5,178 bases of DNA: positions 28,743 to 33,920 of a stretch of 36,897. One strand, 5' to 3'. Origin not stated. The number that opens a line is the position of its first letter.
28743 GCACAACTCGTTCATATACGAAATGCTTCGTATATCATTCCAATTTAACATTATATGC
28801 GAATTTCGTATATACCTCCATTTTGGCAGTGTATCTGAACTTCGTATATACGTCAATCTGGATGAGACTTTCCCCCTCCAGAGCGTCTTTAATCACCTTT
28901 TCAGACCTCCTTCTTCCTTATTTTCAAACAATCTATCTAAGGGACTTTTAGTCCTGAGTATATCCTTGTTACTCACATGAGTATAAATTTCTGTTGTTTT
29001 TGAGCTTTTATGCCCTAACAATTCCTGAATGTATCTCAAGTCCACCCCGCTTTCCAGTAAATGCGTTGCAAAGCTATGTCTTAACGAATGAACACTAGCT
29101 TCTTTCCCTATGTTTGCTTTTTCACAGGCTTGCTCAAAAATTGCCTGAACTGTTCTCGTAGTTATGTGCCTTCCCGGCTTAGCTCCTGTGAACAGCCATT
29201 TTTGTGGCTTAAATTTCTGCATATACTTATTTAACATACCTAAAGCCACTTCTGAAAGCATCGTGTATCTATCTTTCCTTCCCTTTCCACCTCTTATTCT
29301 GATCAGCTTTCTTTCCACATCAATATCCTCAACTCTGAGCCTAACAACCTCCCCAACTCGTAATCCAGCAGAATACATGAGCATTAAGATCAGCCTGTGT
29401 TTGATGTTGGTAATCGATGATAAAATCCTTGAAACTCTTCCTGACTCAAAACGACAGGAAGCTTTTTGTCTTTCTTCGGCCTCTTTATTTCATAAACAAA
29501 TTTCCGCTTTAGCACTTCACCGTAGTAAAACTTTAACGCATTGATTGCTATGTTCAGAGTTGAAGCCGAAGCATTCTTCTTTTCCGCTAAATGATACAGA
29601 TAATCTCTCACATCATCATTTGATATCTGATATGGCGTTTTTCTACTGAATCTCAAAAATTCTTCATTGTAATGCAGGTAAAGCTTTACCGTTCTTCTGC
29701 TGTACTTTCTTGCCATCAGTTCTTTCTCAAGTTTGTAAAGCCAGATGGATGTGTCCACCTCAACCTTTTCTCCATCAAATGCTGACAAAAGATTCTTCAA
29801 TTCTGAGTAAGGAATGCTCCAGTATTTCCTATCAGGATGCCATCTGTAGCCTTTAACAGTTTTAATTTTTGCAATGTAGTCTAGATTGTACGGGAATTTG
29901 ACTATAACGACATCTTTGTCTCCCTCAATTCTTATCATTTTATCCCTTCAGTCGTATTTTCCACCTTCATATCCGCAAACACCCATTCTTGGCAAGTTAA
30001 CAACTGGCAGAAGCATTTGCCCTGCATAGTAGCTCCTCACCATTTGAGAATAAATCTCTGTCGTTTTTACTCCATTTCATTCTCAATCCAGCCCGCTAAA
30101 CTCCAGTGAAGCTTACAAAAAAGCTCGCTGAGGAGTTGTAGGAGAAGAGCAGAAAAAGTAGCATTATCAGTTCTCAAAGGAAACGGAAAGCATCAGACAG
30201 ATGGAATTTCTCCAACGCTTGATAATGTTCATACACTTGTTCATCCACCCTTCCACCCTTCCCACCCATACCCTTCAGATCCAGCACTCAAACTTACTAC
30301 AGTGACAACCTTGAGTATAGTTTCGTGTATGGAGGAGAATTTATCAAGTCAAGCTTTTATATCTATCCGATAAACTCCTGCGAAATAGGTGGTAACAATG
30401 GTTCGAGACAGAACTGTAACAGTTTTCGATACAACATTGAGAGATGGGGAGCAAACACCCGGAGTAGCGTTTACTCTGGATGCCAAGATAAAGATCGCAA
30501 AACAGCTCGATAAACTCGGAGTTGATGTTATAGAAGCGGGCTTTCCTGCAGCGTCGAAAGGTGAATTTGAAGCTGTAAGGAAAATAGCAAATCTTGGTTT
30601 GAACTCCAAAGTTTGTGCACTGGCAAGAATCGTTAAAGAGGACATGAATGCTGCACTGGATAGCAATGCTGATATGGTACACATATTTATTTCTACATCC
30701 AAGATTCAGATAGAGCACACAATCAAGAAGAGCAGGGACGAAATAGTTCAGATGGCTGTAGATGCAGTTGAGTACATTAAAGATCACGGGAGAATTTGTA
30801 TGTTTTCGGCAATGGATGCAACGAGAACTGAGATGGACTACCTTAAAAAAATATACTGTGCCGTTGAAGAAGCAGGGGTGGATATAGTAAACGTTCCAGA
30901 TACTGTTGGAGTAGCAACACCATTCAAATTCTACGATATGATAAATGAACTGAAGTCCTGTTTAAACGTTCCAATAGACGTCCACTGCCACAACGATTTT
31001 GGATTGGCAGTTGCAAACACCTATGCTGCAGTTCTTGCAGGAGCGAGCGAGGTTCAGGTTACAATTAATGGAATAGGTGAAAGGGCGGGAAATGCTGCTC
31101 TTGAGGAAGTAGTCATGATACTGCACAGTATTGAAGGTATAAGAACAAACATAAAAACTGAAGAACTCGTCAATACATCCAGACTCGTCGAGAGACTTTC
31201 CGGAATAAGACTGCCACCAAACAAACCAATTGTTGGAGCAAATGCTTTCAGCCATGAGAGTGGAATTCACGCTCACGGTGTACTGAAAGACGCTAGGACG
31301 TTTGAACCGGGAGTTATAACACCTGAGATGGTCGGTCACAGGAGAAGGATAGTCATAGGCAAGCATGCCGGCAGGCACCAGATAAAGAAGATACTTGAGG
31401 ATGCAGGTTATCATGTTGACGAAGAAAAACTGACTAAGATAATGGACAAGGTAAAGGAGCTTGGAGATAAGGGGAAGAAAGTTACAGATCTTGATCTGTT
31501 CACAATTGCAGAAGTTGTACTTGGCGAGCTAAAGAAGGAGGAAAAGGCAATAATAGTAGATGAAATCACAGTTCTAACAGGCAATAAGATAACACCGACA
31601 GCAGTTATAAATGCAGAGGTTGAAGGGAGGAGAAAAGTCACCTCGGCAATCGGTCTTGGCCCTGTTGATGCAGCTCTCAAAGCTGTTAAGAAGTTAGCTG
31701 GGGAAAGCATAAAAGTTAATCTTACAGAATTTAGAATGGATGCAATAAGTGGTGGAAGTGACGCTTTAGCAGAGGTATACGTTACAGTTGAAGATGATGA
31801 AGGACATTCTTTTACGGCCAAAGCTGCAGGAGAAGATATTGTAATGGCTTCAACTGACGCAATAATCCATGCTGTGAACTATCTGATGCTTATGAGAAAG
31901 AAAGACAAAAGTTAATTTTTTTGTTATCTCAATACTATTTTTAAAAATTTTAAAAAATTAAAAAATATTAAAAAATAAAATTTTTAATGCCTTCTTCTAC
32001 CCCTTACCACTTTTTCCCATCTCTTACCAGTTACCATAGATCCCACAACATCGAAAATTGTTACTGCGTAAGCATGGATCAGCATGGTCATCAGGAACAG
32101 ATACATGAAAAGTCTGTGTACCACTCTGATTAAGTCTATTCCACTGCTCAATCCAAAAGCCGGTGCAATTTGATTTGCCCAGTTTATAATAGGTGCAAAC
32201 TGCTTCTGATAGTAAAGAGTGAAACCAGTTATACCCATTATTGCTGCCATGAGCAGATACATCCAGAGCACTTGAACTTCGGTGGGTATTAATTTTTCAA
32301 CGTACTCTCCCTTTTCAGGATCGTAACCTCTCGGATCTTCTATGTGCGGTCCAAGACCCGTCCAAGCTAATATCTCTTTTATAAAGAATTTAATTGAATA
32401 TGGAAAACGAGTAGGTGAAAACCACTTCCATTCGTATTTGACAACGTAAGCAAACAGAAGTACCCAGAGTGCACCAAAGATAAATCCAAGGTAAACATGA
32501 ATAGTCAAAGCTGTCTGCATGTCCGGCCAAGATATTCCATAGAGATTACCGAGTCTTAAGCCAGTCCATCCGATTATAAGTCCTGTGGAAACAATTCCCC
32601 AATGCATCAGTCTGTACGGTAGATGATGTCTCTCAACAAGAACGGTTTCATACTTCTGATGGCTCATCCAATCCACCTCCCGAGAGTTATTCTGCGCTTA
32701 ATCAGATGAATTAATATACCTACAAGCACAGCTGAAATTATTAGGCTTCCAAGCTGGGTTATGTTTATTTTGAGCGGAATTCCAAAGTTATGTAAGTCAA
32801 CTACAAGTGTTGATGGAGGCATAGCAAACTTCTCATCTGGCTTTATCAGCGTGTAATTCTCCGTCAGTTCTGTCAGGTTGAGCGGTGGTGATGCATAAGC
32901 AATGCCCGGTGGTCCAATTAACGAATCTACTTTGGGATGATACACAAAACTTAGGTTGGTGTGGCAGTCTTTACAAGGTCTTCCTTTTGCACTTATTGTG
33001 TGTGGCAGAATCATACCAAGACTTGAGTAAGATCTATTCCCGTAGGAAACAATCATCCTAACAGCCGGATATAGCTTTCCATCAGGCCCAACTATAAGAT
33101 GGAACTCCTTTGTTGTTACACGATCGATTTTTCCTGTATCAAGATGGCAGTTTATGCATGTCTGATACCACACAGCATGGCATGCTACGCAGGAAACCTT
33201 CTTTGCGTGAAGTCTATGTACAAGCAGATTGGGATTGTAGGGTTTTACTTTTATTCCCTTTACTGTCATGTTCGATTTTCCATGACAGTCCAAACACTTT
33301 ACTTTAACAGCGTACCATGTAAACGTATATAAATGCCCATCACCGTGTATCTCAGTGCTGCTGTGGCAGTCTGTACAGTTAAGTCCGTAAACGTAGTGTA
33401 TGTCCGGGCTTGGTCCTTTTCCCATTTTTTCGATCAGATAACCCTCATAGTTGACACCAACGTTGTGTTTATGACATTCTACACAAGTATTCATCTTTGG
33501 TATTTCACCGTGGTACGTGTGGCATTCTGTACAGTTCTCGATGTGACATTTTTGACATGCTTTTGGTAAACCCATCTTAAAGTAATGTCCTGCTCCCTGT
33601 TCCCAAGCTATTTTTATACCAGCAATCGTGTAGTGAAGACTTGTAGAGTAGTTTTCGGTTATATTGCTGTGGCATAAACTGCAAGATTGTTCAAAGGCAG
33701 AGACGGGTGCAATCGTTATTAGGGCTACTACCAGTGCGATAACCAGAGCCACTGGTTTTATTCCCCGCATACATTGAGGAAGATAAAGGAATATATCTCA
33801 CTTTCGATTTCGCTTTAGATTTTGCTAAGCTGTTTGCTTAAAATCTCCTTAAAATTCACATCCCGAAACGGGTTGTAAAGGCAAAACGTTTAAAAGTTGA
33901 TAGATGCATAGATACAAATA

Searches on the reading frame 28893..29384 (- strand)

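Call 44: search_protein_families(library=pfam, proteins=[window:28893-29384:-], max_evalue=0.001)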
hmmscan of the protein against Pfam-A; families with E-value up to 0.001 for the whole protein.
window:28893-29384:- (163 aa): 1 family
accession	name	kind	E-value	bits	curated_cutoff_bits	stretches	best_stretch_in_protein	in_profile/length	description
PF00589.27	Phage_integrase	-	3e-43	148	27.1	1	1-139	29-170/172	Phage integrase family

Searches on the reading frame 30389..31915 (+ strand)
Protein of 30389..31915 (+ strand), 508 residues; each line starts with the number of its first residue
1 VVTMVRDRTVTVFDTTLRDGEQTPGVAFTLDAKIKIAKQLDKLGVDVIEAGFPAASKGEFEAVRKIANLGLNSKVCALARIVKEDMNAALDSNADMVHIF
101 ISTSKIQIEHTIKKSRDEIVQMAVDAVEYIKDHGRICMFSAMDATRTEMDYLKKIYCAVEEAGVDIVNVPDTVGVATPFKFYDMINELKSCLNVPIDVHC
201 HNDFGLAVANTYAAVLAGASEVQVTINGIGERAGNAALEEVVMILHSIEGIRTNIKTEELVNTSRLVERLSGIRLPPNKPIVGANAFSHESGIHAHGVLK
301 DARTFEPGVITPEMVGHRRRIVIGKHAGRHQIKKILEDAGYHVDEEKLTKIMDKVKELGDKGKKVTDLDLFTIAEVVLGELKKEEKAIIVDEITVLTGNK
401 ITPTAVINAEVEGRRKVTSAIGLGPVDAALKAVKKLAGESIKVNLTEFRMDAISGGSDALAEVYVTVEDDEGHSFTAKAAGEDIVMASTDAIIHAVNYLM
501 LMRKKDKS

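Call 44: search_protein_families(library=pfam, proteins=[window:30389-31915:+], max_evalue=0.001)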
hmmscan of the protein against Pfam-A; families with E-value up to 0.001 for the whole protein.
window:30389-31915:+ (508 aa): 3 families
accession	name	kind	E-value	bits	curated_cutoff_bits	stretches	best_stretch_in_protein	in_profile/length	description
PF00682.25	HMGL-like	-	9.1e-92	307.6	29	1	10-267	2-260/260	HMGL-like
PF08502.15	LeuA_dimer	-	2.6e-32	111.9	24.9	1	365-499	2-130/131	LeuA allosteric (dimerisation) domain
PF22617.1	HCS_D2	-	6.7e-24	84.5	27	1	281-363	1-82/82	Homocitrate synthase post-HMGL domain-like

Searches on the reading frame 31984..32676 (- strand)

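Call 44: search_protein_families(library=pfam, proteins=[window:31984-32676:-], max_evalue=0.001)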
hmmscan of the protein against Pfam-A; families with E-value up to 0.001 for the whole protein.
window:31984-32676:- (230 aa): 2 families
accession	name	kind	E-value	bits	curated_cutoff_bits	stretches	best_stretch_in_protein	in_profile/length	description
PF01292.26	Ni_hydr_CYTB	-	1.5e-19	70.9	30.1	1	16-216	1-178/179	Prokaryotic cytochrome b561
PF14358.11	DUF4405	-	5.5e-05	24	26.7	1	138-203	4-63/66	Domain of unknown function (DUF4405)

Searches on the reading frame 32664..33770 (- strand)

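Call 44: search_protein_families(library=pfam, proteins=[window:32664-33770:-], max_evalue=0.001)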
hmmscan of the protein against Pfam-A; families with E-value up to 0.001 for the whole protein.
window:32664-33770:- (368 aa): 3 families
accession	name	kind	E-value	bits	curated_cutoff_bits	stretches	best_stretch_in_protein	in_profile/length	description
PF14537.11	Cytochrom_c3_2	-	7.2e-09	36.4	25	1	125-209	2-78/79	Cytochrome c3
PF14522.11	Cytochrome_C7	-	2.3e-08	34.2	24.8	1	123-198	6-66/67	Cytochrome c7 and related cytochrome c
PF22113.1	Mtrc-MtrF_II-IV_dom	-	0.00032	20.7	30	1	131-274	8-131/176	Outer membrane cytochrome MtrC/MtrF-like, domains II/IV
